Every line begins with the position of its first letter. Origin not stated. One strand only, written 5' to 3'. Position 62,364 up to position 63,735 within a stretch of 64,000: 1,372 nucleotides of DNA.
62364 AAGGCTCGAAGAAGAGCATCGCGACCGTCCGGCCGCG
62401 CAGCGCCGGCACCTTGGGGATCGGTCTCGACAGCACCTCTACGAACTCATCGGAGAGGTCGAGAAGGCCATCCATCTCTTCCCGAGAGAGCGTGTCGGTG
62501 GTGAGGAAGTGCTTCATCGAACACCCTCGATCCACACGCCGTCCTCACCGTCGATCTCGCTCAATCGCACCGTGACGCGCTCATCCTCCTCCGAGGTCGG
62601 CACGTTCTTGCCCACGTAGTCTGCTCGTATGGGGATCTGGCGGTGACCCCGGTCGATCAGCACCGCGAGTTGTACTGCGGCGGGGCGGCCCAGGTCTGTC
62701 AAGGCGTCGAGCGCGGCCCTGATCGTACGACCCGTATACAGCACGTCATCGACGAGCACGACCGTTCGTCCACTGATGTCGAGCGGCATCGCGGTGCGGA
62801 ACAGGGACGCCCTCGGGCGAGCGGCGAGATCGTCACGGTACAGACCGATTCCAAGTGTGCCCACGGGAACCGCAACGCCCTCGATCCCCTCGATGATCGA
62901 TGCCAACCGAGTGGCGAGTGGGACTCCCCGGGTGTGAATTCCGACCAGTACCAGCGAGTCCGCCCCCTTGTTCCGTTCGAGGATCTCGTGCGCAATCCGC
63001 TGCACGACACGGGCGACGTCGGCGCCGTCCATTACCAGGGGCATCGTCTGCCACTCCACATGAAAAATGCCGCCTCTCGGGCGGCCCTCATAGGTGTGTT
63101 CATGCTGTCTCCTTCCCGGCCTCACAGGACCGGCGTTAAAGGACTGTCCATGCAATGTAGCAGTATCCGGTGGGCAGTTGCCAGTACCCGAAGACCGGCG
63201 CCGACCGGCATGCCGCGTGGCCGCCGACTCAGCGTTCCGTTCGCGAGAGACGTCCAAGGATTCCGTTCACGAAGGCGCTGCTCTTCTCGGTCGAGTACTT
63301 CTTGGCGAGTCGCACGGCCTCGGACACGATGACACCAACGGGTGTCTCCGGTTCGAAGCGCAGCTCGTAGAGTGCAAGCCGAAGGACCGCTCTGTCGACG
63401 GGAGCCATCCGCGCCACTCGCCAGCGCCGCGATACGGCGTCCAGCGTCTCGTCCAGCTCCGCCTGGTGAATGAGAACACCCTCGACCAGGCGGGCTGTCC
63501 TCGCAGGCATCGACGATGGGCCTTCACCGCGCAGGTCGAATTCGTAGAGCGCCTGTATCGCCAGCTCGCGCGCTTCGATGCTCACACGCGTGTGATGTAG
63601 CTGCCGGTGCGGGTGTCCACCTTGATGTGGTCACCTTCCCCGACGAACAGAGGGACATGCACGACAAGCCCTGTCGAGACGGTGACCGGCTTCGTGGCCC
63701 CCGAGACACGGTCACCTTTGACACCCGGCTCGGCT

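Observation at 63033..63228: pyrR leader: PyrR-binding hairpin fused to a strong RBS, with a 23-codon uORF coupled to pyrR via TAATG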

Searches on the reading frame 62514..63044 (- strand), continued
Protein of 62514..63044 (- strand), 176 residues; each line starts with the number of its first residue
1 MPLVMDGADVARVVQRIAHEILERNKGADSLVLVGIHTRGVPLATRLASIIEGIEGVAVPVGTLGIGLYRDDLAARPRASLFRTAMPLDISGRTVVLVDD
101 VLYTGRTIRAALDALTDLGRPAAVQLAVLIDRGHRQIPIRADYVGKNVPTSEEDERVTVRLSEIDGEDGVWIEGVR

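Call 47: find_encoding_contigs(protein=P0008, flank=900, max_places=1)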
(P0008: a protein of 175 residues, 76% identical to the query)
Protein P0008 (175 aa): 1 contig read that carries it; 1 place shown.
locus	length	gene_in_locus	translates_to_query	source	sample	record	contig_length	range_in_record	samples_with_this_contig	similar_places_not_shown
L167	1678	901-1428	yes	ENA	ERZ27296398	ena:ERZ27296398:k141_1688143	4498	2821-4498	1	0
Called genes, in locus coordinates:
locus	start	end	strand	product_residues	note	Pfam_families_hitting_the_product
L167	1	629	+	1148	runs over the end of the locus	?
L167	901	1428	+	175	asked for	PF00156:Pribosyltran, PF14681:UPRTase (weak)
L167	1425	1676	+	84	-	?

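Call 49: search_solved_structures(query=window:62517-63044:-, max_evalue=1e-10, show_alignments=5)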
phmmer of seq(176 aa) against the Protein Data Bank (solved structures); distinct sequences matched with E-value up to 1e-10: 11.
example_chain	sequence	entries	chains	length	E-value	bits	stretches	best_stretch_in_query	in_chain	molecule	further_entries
4p81_A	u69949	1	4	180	1.6e-62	213.3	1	3-172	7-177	Ancestral PyrR protein (Orange)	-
4p3k_A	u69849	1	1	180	1.4e-61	210.3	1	3-172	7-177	Ancestral PyrR protein (Plum)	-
1ufr_A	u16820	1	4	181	9.8e-60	204.3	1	5-170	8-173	pyr mRNA-binding attenuation protein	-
4p84_A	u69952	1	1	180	1.8e-59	203.4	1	3-171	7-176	Bifunctional protein PyrR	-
4p80_A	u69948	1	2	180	1.1e-58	200.9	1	3-171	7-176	Ancestral PyrR protein (Green)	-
1non_A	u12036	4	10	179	1.2e-58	200.7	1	3-172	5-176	PyrR bifunctional protein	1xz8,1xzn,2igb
4p83_A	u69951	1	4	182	2.3e-56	193.3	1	3-172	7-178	Engineered PyrR protein (Purple)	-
4p82_A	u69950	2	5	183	1.4e-55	190.8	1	3-171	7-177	Bifunctional protein PyrR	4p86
1a3c_A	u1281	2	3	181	1.6e-55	190.6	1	3-170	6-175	PYRIMIDINE OPERON REGULATORY PROTEIN PYRR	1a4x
5iao_A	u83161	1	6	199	1.5e-49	171.2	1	4-172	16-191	Bifunctional protein PyrR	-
1w30_A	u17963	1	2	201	6.9e-49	169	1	4-172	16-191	PYRR BIFUNCTIONAL PROTEIN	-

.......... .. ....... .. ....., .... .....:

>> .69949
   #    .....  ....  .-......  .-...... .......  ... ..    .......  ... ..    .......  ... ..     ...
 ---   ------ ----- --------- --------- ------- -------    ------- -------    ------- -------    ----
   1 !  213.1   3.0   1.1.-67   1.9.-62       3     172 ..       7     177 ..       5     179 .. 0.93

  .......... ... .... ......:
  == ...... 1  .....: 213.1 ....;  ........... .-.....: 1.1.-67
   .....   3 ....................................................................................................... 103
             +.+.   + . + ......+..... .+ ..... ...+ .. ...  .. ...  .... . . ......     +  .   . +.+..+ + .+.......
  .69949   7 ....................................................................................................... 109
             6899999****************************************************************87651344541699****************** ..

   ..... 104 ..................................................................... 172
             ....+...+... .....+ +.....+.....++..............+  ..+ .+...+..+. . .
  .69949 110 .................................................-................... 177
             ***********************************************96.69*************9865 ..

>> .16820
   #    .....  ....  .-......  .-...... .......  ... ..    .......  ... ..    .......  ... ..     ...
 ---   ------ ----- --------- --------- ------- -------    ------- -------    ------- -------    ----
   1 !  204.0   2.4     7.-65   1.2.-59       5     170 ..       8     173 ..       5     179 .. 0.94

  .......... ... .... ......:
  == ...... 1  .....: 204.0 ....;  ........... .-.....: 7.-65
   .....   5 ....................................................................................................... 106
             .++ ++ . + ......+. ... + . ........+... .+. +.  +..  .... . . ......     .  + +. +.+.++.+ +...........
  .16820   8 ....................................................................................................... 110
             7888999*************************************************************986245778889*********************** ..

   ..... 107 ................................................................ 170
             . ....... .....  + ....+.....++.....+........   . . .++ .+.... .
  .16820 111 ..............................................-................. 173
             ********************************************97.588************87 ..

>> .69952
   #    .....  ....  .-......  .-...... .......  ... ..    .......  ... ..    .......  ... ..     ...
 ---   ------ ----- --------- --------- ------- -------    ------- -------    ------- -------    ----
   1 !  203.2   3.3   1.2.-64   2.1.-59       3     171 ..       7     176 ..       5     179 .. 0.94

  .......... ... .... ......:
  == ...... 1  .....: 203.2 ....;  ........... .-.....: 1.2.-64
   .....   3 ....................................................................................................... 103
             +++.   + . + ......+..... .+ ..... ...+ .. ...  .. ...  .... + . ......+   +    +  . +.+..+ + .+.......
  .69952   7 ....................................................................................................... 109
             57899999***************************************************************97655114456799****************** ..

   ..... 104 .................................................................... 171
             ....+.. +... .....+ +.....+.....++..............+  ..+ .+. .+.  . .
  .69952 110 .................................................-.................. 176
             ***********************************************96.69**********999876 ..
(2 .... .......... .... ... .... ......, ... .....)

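Call 67: search_protein_families(library=pfam, proteins=[window:62514-63044:-])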
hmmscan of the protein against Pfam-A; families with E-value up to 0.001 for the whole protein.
window:62514-63044:- (176 aa): 2 families
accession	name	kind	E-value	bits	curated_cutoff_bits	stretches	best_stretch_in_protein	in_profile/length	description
PF00156.33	Pribosyltran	-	1.6e-21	76.7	26.3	1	10-146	11-141/158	Phosphoribosyl transferase domain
PF14681.12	UPRTase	-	3e-06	27.3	27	1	53-130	83-159/206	Uracil phosphoribosyltransferase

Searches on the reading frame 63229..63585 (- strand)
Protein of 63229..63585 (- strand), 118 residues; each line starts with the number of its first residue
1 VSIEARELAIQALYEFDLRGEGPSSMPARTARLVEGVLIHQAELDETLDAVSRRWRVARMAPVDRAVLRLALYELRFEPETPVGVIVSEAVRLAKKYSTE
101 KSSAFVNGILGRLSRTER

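Call 67: search_protein_families(library=pfam, proteins=[window:63229-63585:-])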
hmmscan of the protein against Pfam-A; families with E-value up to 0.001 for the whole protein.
window:63229-63585:- (118 aa): 1 family
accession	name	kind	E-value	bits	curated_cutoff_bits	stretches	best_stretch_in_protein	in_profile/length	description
PF01029.23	NusB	-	1.1e-30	107.1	23.1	1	5-115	3-133/133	NusB family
